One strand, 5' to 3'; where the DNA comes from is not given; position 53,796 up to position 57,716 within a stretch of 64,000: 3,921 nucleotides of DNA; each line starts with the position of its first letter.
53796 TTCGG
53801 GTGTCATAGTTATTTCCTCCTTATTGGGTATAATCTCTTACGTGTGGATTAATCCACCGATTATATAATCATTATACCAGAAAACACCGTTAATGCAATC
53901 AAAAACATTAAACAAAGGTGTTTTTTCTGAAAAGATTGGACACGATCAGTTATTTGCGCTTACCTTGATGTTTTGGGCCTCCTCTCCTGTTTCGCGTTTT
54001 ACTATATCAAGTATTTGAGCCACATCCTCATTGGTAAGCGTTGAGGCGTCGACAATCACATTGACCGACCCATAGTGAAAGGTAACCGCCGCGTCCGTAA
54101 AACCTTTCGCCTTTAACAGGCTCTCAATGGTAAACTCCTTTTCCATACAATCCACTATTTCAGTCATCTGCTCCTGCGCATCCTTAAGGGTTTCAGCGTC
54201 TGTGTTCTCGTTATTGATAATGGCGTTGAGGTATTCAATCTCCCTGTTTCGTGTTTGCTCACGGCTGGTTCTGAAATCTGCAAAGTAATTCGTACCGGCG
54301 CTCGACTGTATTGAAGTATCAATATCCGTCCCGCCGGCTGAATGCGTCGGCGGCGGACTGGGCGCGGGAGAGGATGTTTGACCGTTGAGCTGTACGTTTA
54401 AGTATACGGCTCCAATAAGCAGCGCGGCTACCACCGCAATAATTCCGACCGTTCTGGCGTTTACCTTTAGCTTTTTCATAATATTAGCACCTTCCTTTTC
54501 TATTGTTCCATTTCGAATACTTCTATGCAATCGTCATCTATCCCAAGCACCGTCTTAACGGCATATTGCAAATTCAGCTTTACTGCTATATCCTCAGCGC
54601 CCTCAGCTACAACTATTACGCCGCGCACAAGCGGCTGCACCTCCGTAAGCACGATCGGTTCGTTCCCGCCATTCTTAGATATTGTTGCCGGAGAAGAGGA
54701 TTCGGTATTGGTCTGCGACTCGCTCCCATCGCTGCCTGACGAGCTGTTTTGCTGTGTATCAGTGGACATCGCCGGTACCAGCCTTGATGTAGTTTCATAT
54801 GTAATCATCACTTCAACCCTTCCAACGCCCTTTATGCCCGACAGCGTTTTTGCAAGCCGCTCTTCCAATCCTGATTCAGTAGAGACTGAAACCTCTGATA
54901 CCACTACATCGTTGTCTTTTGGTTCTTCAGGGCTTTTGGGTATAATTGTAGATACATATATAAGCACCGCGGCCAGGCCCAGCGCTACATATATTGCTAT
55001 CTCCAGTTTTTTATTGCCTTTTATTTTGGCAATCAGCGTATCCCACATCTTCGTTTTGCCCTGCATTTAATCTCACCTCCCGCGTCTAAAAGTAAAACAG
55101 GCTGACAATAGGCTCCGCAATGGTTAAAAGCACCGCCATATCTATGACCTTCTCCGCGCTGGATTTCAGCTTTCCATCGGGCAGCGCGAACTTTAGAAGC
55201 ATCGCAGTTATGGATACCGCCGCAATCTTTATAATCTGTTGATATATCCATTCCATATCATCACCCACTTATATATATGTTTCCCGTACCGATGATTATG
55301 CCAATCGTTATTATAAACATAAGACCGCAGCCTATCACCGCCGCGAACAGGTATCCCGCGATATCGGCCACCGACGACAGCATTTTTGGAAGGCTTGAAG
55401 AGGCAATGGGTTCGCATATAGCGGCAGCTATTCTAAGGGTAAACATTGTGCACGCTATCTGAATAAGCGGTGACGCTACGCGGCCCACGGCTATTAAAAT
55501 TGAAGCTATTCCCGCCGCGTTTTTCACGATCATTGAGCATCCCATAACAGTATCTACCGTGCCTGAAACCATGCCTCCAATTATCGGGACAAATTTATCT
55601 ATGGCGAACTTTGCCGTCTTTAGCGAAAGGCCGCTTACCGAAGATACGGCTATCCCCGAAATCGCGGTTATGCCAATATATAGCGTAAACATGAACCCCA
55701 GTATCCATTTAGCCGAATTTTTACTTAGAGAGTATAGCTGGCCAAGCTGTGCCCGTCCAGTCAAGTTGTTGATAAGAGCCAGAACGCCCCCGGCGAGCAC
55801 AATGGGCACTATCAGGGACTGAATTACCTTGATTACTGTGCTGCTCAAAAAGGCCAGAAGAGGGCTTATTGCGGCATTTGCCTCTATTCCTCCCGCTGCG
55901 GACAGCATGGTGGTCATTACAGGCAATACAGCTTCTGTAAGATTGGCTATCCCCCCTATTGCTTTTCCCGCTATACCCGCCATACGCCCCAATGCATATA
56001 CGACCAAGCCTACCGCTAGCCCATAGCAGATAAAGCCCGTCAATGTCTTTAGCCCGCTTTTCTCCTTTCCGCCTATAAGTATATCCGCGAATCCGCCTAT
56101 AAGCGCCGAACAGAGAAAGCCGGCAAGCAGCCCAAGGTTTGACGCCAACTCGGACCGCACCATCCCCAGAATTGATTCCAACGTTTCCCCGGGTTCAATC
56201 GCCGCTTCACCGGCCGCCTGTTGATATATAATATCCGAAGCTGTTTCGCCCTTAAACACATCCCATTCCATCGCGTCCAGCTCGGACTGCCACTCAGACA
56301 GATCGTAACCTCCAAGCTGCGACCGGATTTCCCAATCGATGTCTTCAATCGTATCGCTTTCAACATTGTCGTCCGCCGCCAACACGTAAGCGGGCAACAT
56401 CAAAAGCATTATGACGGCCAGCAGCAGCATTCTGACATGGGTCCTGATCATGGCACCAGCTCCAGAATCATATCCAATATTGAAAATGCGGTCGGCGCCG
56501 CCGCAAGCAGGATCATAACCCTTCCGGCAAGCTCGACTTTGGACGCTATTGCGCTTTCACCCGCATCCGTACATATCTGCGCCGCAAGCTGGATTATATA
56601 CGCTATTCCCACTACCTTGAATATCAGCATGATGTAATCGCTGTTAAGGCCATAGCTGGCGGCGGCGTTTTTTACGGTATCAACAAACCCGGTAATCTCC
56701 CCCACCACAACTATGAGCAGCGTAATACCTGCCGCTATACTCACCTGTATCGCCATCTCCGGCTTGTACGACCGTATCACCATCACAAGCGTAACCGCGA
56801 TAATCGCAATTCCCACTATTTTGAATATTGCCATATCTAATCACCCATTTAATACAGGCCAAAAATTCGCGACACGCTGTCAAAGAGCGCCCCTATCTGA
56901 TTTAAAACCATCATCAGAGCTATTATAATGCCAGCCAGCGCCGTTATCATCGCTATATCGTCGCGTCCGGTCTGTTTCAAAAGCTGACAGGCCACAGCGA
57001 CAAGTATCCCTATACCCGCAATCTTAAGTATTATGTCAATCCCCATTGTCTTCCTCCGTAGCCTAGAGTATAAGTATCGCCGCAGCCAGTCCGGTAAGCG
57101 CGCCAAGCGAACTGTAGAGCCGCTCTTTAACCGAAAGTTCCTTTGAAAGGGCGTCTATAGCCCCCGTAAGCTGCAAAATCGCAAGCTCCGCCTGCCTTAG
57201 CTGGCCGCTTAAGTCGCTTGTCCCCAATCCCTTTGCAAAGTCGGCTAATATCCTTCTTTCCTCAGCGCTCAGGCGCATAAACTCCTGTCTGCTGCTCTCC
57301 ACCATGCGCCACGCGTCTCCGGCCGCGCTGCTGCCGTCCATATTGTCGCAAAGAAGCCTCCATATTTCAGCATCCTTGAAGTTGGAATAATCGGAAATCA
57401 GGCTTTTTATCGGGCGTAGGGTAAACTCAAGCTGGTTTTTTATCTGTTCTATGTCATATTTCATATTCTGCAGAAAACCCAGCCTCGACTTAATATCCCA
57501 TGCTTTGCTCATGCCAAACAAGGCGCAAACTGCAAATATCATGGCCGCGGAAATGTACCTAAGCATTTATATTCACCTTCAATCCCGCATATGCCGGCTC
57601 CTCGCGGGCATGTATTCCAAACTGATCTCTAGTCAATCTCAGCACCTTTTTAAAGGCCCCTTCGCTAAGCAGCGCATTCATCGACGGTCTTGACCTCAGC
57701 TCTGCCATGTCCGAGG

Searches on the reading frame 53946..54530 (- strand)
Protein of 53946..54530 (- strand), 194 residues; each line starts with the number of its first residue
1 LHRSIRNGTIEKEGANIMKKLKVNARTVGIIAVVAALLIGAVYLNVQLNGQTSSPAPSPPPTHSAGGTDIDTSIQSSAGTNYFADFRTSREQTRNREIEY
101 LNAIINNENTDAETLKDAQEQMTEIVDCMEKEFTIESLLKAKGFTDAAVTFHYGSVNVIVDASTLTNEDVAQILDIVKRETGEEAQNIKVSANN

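Call 46: search_protein_families(library=pfam, proteins=[window:53946-54530:-], max_evalue=0.01)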
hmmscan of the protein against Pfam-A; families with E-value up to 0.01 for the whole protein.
window:53946-54530:- (194 aa): 3 families
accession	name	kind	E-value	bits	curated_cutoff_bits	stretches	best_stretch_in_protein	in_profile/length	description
PF12685.13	SpoIIIAH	-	1.6e-40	139.5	30.6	1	27-190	2-191/191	SpoIIIAH-like protein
PF01416.25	PseudoU_synth_1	-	0.0017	19.2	23.3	1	78-183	6-93/108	tRNA pseudouridine synthase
PF23933.1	DUF7269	-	0.0024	18.4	29.1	1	19-96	20-93/162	Family of unknown function (DUF7269)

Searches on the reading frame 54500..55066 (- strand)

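Call 46: search_protein_families(library=pfam, proteins=[window:54500-55066:-], max_evalue=0.01)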
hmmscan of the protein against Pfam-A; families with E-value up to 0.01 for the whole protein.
window:54500-55066:- (188 aa): 0 families

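Call 47: search_protein_families(library=ncbifam, proteins=[window:54500-55066:-], max_evalue=0.00001)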
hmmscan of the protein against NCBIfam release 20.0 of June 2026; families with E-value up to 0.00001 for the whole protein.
window:54500-55066:- (188 aa): 1 family
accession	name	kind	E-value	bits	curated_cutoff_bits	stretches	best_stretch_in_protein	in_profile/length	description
TIGR02830.1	spore_III_AG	equivalog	5.6e-26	91.1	147.7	1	51-186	46-185/186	stage III sporulation protein AG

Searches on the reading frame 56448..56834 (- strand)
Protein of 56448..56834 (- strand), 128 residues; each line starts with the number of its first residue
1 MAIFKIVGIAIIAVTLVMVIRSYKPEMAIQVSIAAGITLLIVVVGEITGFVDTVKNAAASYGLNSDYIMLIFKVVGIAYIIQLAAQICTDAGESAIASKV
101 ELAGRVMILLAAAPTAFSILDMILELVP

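Call 46: search_protein_families(library=pfam, proteins=[window:56448-56834:-], max_evalue=0.01)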
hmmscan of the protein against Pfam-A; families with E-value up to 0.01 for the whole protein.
window:56448-56834:- (128 aa): 1 family
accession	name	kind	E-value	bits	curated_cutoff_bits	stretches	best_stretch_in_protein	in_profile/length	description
PF06686.16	SpoIIIAC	-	1.4e-30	105.7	24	2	71-126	1-56/56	Stage III sporulation protein AC/AD protein family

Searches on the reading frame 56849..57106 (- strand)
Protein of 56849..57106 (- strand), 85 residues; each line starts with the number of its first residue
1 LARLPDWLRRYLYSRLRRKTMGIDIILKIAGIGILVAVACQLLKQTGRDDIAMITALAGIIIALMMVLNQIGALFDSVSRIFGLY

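Call 46: search_protein_families(library=pfam, proteins=[window:56849-57106:-], max_evalue=0.01)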
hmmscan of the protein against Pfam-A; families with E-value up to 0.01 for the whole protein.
window:56849-57106:- (85 aa): 1 family
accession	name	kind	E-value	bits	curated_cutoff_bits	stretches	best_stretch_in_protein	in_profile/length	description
PF06686.16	SpoIIIAC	-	1.6e-17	63.8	24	1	26-80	1-55/56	Stage III sporulation protein AC/AD protein family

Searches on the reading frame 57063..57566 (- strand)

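Call 46: search_protein_families(library=pfam, proteins=[window:57063-57566:-], max_evalue=0.01)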
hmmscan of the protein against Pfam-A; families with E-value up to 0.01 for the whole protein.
window:57063-57566:- (167 aa): 1 family
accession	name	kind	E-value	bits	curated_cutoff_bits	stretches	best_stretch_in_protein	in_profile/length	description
PF09548.15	Spore_III_AB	-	2e-28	100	32.5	1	5-167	3-170/170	Stage III sporulation protein AB (spore_III_AB)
